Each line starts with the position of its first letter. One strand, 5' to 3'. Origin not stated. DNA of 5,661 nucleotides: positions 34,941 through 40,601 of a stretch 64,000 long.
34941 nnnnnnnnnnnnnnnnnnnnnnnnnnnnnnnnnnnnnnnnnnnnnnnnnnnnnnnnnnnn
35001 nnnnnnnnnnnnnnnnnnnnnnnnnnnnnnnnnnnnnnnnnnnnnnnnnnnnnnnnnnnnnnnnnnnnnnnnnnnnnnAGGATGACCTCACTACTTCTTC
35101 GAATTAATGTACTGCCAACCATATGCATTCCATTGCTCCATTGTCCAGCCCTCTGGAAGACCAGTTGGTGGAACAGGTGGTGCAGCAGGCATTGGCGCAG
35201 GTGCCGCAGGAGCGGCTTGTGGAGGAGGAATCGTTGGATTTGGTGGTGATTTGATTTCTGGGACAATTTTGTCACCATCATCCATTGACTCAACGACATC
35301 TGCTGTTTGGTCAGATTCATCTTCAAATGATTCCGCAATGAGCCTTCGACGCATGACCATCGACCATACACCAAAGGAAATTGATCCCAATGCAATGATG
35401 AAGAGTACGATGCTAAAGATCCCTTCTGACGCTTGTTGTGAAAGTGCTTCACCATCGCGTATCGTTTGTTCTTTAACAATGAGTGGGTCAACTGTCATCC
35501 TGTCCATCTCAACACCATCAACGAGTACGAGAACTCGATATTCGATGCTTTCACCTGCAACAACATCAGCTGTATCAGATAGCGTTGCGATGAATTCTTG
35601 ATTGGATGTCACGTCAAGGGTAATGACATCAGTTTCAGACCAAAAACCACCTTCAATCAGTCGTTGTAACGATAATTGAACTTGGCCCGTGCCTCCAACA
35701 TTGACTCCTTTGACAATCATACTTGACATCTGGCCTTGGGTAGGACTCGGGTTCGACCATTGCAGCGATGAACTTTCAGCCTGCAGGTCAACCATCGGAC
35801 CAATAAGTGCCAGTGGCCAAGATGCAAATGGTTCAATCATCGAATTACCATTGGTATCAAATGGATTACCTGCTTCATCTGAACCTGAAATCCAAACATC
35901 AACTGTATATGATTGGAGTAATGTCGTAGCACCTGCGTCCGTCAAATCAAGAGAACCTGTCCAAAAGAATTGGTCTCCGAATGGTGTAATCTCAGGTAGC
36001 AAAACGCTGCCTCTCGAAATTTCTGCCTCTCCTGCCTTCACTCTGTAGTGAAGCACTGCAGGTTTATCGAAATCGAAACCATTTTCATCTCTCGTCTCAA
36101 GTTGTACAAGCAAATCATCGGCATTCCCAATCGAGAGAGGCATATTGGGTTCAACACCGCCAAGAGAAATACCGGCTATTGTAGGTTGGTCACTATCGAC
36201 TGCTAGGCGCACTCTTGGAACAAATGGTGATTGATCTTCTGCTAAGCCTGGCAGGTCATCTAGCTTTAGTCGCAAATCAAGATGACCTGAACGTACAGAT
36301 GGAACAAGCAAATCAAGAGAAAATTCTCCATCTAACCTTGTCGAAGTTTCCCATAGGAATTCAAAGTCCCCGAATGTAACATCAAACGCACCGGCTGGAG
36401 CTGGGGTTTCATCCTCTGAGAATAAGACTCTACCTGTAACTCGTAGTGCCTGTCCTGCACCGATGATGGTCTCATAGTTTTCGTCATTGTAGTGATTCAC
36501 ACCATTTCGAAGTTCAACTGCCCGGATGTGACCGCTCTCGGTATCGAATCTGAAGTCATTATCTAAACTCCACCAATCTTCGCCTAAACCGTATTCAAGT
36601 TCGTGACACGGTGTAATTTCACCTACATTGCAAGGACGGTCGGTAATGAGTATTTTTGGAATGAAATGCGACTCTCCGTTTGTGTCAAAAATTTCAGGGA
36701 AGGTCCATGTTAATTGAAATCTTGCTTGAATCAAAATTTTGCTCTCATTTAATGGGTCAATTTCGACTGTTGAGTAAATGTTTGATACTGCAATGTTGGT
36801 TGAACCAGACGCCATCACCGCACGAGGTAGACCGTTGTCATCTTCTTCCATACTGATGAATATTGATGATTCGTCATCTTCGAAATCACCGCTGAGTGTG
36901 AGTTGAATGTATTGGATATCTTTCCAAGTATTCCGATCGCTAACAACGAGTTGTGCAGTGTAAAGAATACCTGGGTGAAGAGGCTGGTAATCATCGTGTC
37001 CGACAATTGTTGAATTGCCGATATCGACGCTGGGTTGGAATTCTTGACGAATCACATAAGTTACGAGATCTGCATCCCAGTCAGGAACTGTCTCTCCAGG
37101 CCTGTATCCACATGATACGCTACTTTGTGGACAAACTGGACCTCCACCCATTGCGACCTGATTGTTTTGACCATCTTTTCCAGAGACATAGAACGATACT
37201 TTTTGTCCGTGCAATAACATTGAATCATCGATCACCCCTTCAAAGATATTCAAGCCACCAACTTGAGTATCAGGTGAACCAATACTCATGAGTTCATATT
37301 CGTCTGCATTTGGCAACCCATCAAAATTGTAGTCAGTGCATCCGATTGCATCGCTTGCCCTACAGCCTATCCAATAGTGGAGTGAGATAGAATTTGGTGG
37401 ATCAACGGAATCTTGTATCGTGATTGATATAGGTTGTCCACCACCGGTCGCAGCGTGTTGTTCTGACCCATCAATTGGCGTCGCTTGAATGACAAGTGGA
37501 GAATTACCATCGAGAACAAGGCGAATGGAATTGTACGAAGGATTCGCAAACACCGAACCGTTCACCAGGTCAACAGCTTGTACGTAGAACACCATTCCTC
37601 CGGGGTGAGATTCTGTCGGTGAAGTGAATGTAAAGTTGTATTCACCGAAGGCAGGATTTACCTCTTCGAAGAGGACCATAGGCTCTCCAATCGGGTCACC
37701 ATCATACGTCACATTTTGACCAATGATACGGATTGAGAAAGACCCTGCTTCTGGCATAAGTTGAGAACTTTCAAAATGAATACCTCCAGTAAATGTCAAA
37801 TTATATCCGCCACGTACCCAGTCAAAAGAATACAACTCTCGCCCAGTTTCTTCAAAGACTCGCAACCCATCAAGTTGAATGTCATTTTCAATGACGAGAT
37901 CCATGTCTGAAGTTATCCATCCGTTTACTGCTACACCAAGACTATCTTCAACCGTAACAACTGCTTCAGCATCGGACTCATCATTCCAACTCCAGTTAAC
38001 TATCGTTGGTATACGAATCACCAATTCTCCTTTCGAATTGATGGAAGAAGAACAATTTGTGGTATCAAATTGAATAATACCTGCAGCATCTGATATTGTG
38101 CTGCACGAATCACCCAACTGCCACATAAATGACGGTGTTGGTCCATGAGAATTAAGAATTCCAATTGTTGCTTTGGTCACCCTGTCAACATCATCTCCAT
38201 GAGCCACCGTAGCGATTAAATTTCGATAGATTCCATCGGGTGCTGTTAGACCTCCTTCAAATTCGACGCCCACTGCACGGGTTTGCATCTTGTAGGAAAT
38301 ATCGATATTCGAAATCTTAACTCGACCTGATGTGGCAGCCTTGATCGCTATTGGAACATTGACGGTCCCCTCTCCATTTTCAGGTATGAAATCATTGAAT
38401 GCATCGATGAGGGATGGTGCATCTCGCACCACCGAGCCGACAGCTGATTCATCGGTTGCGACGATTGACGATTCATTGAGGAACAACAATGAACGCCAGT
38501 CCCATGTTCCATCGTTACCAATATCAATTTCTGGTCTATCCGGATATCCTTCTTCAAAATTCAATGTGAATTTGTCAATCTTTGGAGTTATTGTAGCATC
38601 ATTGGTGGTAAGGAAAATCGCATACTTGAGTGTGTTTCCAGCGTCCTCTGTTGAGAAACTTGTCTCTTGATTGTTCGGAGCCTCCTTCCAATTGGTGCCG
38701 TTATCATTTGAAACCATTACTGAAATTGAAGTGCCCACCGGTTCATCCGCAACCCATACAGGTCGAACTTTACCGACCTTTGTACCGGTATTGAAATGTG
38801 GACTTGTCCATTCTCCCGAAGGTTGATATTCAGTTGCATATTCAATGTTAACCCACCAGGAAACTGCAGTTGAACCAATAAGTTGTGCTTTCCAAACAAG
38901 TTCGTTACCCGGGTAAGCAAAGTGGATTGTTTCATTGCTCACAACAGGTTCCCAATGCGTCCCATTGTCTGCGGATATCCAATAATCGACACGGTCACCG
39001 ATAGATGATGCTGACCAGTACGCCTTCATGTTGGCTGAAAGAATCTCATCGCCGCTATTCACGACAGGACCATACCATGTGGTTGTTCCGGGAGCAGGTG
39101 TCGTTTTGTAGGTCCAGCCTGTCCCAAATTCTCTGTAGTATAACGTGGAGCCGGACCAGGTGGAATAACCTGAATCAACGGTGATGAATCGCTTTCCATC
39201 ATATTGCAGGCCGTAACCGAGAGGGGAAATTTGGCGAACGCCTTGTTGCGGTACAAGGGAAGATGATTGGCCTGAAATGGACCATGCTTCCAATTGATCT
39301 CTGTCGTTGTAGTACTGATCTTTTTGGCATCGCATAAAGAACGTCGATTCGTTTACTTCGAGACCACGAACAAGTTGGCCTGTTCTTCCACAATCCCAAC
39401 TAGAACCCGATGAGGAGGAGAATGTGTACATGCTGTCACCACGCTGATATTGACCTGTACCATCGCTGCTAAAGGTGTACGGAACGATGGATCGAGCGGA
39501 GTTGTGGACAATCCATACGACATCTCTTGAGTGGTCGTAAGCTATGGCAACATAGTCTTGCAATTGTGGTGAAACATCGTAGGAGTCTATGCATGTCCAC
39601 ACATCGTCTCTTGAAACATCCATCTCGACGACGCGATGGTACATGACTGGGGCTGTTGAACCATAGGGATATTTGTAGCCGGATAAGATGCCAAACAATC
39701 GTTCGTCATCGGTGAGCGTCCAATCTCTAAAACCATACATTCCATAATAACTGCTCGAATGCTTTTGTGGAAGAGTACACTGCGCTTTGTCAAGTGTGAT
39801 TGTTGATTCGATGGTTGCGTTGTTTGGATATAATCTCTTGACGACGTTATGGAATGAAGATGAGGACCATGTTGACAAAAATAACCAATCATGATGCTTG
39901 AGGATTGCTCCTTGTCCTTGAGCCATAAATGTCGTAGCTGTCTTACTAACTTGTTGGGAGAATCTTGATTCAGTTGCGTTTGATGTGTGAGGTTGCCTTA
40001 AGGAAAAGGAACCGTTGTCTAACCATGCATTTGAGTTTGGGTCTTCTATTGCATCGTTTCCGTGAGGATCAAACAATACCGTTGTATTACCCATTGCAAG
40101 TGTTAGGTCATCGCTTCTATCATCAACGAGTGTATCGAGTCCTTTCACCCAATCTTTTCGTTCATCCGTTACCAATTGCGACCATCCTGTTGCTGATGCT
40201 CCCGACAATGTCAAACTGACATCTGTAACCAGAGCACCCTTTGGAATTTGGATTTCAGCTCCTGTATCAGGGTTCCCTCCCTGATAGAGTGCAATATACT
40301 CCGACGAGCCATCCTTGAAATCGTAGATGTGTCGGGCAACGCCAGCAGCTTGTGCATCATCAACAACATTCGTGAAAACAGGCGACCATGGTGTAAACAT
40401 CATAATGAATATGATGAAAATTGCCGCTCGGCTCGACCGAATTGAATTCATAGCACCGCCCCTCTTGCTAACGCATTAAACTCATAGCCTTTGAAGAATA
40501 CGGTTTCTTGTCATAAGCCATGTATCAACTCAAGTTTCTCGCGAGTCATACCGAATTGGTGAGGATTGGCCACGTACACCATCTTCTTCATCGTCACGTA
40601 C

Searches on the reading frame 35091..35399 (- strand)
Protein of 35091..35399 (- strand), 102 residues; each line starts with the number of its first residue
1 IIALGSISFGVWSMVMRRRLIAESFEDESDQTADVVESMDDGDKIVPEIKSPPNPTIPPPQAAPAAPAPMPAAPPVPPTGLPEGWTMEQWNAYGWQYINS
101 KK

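Call 10: search_protein_families(library=pfam, proteins=[window:35091-35399:-], max_evalue=0.1)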
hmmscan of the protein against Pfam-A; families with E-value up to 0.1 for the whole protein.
window:35091-35399:- (102 aa): 0 families

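Call 11: search_protein_families(library=ncbifam, proteins=[window:35091-35399:-], max_evalue=0.1)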
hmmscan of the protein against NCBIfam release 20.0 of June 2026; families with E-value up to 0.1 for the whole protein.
window:35091-35399:- (102 aa): 2 families
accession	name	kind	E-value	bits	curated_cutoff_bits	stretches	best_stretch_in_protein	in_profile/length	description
NF038275.1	Myrrnad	domain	0.075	12.9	40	1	2-52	11-61/81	MyrrNad domain-containing protein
TIGR02200.1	GlrX_actino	hypoth_equivalog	0.077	13.4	89.5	0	28-51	34-57/77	mycoredoxin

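Call 75: predict_structure(alignment_id=A8)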
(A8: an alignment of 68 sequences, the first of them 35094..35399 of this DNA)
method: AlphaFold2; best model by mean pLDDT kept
length: 102 residues; sequences in the alignment: 68
mean_pLDDT: 68.9   pTM: 0.34
mean pLDDT of the five models: 68.9, 67.1, 65.3, 64.7, 57.1
residues with pLDDT >= 90: 3; 70-90: 45; 50-70: 52; < 50: 2
segments of 3 or more residues with pLDDT < 50: none
pLDDT, mean of each block of 10 residues (from residue 1): 53 56 54 58 61 72 75 82 88 88 80
secondary structure, 60 per line:
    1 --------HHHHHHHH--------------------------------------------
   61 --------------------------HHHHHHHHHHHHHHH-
elements in order: H9-16 H87-101

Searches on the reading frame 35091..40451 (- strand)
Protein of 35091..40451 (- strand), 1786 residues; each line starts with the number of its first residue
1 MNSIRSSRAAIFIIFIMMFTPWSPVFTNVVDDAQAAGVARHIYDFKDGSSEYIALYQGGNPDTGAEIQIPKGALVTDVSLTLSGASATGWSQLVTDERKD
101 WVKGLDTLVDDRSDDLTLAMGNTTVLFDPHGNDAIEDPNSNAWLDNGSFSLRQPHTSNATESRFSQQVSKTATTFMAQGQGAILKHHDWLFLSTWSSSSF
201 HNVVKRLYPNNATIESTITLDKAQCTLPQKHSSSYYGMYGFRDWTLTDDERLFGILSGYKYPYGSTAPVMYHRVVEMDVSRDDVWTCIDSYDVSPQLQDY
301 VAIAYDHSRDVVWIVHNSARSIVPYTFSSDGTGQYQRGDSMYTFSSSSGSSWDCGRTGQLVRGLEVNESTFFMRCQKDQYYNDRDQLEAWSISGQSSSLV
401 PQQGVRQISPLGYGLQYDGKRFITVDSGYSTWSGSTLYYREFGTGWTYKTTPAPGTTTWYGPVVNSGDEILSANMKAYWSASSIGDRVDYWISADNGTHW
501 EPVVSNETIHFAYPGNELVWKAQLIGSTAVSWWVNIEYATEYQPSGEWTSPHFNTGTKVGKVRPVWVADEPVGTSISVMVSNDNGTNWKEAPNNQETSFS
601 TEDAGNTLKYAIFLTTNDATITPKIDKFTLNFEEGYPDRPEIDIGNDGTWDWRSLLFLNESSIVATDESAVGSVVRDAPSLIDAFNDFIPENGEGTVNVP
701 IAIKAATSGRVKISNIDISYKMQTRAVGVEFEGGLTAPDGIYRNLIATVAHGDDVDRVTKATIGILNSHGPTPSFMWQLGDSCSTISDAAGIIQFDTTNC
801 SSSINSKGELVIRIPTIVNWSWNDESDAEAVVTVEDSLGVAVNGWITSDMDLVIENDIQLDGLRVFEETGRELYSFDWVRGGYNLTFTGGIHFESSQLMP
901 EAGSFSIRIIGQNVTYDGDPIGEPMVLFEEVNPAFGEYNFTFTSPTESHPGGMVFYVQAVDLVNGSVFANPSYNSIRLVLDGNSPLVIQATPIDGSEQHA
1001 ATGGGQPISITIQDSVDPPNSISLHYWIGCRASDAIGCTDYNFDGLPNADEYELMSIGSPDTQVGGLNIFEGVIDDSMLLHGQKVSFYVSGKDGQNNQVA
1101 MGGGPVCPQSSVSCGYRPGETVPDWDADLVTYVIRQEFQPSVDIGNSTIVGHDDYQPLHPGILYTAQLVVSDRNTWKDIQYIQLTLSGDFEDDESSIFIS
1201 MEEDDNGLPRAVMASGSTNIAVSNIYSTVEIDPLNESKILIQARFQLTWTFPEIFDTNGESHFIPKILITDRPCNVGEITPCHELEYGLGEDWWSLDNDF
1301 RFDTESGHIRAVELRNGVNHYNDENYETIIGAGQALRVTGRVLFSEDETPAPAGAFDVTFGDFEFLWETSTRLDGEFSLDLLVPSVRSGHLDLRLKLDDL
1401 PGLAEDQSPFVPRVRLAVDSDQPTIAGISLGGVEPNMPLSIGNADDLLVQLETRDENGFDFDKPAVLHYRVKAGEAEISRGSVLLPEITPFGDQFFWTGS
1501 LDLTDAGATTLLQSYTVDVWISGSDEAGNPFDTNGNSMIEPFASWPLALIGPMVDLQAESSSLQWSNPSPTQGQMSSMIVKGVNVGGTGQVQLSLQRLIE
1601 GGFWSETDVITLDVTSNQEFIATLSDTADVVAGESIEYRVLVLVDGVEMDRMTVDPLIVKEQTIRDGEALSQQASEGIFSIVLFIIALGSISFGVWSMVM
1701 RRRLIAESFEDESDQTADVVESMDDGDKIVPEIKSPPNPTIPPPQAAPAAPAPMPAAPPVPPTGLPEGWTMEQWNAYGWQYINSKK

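Call 10: search_protein_families(library=pfam, proteins=[window:35091-40451:-], max_evalue=0.1)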
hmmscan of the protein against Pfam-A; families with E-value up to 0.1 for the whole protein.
window:35091-40451:- (1786 aa): 1 family
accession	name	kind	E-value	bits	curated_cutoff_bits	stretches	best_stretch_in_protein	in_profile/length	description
PF02012.26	BNR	-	0.0059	16.8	27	0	580-589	2-11/12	BNR/Asp-box repeat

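Call 11: search_protein_families(library=ncbifam, proteins=[window:35091-40451:-], max_evalue=0.1)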
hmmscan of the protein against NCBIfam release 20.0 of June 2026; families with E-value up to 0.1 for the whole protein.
window:35091-40451:- (1786 aa): 0 families
